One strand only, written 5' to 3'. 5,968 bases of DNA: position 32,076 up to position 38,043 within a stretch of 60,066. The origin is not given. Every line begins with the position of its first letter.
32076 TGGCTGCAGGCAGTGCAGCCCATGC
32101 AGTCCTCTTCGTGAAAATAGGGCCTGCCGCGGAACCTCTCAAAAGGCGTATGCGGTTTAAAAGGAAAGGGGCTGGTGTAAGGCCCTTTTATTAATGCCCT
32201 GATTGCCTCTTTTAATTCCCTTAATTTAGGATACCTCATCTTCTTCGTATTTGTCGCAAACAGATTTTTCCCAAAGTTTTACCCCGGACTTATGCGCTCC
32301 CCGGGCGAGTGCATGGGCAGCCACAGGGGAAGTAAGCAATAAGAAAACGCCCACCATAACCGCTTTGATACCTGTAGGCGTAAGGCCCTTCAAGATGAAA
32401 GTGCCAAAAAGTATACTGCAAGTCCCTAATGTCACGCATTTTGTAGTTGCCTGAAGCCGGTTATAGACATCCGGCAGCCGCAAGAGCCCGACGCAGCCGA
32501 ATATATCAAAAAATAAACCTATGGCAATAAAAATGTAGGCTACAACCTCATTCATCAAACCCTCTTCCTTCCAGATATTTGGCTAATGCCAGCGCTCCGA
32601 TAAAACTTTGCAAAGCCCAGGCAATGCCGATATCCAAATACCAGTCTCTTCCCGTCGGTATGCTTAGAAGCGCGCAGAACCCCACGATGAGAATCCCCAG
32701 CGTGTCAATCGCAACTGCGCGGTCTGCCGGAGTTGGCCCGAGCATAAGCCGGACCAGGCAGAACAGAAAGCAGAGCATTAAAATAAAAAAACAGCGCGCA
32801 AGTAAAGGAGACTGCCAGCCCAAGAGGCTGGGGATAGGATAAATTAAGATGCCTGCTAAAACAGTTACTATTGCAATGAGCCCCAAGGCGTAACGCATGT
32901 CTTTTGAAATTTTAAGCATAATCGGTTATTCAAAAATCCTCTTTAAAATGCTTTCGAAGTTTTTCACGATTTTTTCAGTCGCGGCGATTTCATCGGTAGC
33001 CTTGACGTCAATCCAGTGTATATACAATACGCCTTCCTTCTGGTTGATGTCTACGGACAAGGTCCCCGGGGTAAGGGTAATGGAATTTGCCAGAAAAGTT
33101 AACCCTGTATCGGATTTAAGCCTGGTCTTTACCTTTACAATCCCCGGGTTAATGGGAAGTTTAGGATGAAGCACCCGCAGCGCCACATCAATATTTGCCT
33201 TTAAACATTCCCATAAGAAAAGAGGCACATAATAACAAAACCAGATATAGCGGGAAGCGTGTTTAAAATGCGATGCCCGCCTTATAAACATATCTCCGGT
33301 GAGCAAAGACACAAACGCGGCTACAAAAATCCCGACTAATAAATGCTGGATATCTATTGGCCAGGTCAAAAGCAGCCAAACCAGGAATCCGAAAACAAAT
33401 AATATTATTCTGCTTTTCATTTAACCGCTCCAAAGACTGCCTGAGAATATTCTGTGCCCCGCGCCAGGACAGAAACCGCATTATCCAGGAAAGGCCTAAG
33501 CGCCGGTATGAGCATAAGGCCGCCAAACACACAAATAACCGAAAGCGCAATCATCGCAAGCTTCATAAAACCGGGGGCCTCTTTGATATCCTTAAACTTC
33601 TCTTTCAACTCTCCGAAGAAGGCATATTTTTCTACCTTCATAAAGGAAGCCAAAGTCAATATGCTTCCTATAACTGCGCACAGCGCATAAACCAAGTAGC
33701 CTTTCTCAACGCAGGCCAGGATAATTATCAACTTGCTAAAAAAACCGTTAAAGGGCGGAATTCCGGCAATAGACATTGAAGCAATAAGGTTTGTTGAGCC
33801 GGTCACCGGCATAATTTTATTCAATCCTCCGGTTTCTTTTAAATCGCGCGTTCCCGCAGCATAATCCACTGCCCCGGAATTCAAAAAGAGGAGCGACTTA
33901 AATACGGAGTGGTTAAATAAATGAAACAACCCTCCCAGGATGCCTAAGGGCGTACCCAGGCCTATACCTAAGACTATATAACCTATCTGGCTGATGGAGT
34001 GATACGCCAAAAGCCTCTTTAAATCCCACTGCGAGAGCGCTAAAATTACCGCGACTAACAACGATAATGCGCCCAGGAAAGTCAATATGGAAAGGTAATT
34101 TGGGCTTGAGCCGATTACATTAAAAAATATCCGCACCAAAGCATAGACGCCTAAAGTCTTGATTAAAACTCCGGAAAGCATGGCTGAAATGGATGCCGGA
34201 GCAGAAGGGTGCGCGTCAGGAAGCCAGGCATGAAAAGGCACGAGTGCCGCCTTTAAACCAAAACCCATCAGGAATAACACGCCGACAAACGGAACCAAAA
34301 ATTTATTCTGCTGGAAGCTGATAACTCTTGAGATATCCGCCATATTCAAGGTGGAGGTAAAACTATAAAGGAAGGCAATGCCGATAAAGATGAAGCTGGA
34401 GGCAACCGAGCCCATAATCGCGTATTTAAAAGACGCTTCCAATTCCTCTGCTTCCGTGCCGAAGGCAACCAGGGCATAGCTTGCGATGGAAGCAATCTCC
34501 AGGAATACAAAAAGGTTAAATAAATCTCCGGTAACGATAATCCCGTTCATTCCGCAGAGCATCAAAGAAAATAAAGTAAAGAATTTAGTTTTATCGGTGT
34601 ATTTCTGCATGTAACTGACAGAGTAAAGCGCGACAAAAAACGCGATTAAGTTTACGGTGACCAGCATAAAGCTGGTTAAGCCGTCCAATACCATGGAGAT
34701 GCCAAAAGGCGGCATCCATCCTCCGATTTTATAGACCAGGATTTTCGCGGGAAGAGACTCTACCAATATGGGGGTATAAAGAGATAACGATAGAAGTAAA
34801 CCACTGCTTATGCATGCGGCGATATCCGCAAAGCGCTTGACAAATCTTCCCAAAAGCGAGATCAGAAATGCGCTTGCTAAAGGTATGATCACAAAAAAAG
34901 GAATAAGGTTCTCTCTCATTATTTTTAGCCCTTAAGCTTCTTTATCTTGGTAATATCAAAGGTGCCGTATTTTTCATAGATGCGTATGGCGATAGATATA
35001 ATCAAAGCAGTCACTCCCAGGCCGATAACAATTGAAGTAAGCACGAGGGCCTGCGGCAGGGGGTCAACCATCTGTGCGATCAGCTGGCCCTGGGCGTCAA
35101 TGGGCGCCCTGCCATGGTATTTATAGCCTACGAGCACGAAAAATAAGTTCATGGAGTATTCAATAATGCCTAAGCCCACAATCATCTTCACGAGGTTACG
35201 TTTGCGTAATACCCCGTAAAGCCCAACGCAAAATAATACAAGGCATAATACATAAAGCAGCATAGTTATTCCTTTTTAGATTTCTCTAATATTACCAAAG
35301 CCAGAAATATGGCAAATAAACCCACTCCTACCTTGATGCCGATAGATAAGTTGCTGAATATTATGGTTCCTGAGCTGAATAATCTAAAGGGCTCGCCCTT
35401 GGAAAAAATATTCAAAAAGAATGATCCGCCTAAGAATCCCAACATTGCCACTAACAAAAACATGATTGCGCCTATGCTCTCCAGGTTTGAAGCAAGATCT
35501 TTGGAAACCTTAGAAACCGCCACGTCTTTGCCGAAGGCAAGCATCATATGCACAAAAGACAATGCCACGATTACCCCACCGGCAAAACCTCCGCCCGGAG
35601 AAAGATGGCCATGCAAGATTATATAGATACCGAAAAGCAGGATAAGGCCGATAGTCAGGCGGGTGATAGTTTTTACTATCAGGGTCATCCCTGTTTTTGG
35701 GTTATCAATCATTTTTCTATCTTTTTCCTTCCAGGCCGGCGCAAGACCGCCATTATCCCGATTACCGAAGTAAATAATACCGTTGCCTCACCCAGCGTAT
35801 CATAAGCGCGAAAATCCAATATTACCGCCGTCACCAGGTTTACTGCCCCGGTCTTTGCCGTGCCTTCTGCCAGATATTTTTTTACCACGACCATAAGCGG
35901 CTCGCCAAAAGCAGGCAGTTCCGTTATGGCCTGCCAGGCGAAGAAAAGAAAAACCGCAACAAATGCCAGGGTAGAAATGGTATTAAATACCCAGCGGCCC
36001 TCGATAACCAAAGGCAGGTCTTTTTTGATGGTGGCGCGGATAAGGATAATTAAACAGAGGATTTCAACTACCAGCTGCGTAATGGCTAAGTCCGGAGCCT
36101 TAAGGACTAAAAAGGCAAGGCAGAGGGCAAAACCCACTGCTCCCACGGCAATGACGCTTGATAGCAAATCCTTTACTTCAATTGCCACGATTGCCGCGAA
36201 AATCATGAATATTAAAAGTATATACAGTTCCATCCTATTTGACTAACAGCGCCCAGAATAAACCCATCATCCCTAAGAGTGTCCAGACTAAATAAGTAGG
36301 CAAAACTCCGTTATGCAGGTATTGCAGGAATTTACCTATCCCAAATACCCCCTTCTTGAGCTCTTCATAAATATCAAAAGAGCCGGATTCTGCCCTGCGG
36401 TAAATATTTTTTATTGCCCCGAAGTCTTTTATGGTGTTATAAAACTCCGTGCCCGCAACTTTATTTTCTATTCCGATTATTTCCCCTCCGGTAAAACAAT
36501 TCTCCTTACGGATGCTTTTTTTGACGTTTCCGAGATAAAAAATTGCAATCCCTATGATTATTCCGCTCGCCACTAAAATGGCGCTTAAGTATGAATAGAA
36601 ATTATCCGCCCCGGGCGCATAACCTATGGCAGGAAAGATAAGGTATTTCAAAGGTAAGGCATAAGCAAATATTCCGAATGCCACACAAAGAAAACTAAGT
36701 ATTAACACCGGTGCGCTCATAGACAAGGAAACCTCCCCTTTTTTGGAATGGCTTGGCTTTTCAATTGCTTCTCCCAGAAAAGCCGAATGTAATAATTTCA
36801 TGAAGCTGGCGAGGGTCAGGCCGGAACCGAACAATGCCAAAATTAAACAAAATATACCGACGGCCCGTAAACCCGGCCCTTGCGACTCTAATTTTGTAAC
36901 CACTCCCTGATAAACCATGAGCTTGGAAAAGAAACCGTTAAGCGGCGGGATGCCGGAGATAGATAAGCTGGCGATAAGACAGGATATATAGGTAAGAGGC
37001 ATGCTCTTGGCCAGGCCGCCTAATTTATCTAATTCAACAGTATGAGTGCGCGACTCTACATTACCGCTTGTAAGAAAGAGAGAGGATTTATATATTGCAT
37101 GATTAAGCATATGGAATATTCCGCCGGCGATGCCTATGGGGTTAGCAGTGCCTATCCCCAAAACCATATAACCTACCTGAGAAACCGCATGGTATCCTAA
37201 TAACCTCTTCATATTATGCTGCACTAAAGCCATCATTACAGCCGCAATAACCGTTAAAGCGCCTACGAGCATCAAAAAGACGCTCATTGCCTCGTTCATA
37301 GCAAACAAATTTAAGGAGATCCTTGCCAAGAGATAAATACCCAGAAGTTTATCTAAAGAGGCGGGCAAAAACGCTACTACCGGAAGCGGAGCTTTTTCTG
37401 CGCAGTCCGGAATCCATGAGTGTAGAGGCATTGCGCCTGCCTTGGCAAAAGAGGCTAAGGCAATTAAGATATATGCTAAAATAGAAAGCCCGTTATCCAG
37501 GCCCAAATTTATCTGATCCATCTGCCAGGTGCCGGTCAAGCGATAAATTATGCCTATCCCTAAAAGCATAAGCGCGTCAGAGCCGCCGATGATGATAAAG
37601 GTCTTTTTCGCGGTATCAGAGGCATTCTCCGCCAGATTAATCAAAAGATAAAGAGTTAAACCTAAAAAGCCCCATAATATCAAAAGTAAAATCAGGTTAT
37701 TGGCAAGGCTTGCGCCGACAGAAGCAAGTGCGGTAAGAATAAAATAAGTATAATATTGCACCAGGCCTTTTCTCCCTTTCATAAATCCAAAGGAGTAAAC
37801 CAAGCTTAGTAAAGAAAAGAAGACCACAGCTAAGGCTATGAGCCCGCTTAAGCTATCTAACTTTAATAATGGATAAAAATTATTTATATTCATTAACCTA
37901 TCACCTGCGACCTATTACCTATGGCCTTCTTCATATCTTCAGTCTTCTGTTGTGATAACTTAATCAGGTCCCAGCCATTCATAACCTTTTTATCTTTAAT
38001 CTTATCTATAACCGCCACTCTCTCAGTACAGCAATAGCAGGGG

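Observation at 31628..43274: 16-gene group-4 [NiFe]-hydrogenase/Mrp complex fused at operon level to a sulfhydrogenase-type NAD(P)H module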

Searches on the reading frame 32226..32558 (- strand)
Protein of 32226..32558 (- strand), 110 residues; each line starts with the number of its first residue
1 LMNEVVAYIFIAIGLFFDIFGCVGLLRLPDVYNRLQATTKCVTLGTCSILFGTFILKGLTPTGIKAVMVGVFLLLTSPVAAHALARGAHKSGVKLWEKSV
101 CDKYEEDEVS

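Call 4: search_protein_families(library=pfam, proteins=[window:32226-32558:-])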
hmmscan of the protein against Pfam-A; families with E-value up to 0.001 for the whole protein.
window:32226-32558:- (110 aa): 1 family
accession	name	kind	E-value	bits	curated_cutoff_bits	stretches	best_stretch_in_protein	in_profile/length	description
PF03334.19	PhaG_MnhG_YufB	-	4.1e-25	88.3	23.4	1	10-89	1-80/80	Na+/H+ antiporter subunit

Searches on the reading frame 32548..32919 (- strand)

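Call 4: search_protein_families(library=pfam, proteins=[window:32548-32919:-])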
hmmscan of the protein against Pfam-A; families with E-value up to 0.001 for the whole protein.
window:32548-32919:- (123 aa): 1 family
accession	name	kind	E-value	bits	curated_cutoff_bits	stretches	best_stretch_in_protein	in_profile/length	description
PF04066.18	MrpF_PhaF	-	2.5e-17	63.5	23.3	1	65-117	1-53/53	Multiple resistance and pH regulation protein F (MrpF / PhaF)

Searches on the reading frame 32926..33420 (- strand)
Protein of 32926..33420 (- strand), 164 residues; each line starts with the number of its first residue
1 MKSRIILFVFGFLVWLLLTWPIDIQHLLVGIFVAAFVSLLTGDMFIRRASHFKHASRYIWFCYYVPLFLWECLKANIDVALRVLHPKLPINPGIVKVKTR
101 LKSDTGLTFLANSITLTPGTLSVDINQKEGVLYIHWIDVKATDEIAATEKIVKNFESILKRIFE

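Call 4: search_protein_families(library=pfam, proteins=[window:32926-33420:-])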
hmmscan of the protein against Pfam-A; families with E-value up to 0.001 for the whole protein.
window:32926-33420:- (164 aa): 1 family
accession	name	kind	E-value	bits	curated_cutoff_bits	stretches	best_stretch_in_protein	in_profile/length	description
PF01899.21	MNHE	-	5.8e-48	162.8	27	1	9-162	2-145/145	Na+/H+ ion antiporter subunit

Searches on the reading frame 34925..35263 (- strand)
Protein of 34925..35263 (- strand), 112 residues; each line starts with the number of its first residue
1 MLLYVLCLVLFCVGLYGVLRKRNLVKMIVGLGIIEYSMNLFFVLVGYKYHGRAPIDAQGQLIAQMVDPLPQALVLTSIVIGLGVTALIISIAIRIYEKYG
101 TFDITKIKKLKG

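Call 4: search_protein_families(library=pfam, proteins=[window:34925-35263:-])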
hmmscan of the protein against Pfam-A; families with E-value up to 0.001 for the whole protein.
window:34925-35263:- (112 aa): 1 family
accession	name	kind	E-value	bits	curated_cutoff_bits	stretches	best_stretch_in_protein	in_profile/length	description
PF00420.29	Oxidored_q2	-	7e-27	93.5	26.1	1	3-112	2-95/95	NADH-ubiquinone/plastoquinone oxidoreductase chain 4L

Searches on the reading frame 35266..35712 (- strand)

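Call 4: search_protein_families(library=pfam, proteins=[window:35266-35712:-])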
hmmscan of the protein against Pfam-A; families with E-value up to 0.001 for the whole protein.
window:35266-35712:- (148 aa): 1 family
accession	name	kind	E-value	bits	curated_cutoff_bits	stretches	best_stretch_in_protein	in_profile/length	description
PF04039.18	MnhB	-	2.1e-25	89.8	22.5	1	12-132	1-125/127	Domain related to MnhB subunit of Na+/H+ antiporter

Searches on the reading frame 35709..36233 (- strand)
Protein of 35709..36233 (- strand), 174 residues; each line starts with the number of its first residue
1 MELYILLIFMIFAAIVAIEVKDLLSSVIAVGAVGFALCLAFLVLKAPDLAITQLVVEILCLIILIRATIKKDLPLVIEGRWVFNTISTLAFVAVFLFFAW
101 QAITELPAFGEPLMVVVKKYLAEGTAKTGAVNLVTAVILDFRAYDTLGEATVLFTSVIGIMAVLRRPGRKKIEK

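Call 4: search_protein_families(library=pfam, proteins=[window:35709-36233:-])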
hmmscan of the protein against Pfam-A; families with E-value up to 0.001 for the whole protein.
window:35709-36233:- (174 aa): 2 families
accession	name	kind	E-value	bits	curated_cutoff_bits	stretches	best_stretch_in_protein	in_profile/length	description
PF13244.11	MbhD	-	2e-16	60.3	27.2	1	8-67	1-61/67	MBH, subunit D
PF20501.3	MbhE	-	9.6e-10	38.8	27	1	116-167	33-86/98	MBH, subunit E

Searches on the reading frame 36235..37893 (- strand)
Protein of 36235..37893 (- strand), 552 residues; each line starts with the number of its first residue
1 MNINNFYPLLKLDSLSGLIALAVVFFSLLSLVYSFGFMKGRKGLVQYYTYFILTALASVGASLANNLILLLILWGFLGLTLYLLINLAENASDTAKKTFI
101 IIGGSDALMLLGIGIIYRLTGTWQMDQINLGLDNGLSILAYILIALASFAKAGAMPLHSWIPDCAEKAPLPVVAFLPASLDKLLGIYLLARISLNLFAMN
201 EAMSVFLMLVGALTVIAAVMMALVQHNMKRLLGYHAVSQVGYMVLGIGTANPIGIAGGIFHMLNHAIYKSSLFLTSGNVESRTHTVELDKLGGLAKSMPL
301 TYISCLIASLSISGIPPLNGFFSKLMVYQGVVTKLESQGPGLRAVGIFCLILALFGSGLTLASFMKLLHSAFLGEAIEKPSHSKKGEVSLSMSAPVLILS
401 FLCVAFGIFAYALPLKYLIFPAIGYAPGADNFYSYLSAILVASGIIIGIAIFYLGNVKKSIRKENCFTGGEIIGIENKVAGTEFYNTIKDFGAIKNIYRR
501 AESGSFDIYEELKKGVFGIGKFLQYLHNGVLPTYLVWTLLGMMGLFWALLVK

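Call 3: search_protein_families(library=pfam, proteins=[window:36235-37893:-])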
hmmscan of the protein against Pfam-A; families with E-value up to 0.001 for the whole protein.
window:36235-37893:- (552 aa): 2 families
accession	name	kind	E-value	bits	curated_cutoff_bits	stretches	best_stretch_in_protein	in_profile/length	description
PF00361.26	Proton_antipo_M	-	1.3e-60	205.6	21.5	1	64-332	1-276/294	NADH:quinone oxidoreductase/Mrp antiporter, TM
PF00662.26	Proton_antipo_N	-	0.00019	21.7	24.5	1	10-48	13-51/51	NADH-Ubiquinone oxidoreductase (complex I), chain 5 N-terminus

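Call 9: search_protein_families(library=ncbifam, proteins=[window:36235-37893:-], max_evalue=0.00001)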
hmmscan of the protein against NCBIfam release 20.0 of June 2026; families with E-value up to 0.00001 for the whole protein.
window:36235-37893:- (552 aa): 73 families (the best 25 are shown)
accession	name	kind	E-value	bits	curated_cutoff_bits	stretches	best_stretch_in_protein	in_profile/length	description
NF005141.0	PRK06590.1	equivalog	2.1e-73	248.3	556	1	10-550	77-610/615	NADH-quinone oxidoreductase subunit L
NF006240.0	PRK08376.1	subfamily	1.9e-72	244.9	662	1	10-424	86-505/521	putative monovalent cation/H+ antiporter subunit D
NF006419.0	PRK08668.1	equivalog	2.6e-72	244.5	617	1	19-547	78-610/613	NADH dehydrogenase subunit M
TIGR01974.1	NDH_I_L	subfamily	2e-69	235.2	407.5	1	10-547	78-627/630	NADH-quinone oxidoreductase subunit L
NF005086.0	PRK06521.1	equivalog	4.4e-65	220.4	667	1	10-411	76-493/669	hydrogenase 4 subunit B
NF005097.0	PRK06525.1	equivalog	5.4e-63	213.4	430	1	10-411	72-476/480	hydrogenase 4 subunit D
NF009288.0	PRK12648.1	equivalog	1.1e-62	212.4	1104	1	10-411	72-472/954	monovalent cation/H+ antiporter subunit A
NF009310.0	PRK12668.1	equivalog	2.7e-62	211.4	564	1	9-458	63-473/584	Na(+)/H(+) antiporter subunit D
NF009287.0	PRK12647.1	equivalog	1e-61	209.5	937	1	11-412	73-469/773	putative monovalent cation/H+ antiporter subunit A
NF009285.0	PRK12645.1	equivalog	1.4e-59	202.1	1028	1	11-422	75-504/804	Na+/H+ antiporter subunit A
TIGR00940.1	2a6301s01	subfamily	5.1e-59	200.4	920.45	1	10-423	71-501/793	monovalent cation:proton antiporter subunit A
NF009289.0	PRK12649.1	equivalog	1.3e-58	199.1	1117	1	12-434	78-509/789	putative monovalent cation/H+ antiporter subunit A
NF006236.0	PRK08375.1-1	equivalog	4.7e-56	190.7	663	1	10-412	76-483/493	putative monovalent cation/H+ antiporter subunit D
NF009290.0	PRK12650.1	equivalog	4.2e-55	187.1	980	1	10-413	77-475/966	DUF4040 family protein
NF006418.0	PRK08667.1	equivalog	2e-53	181.9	794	1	10-464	73-532/644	hydrogenase membrane subunit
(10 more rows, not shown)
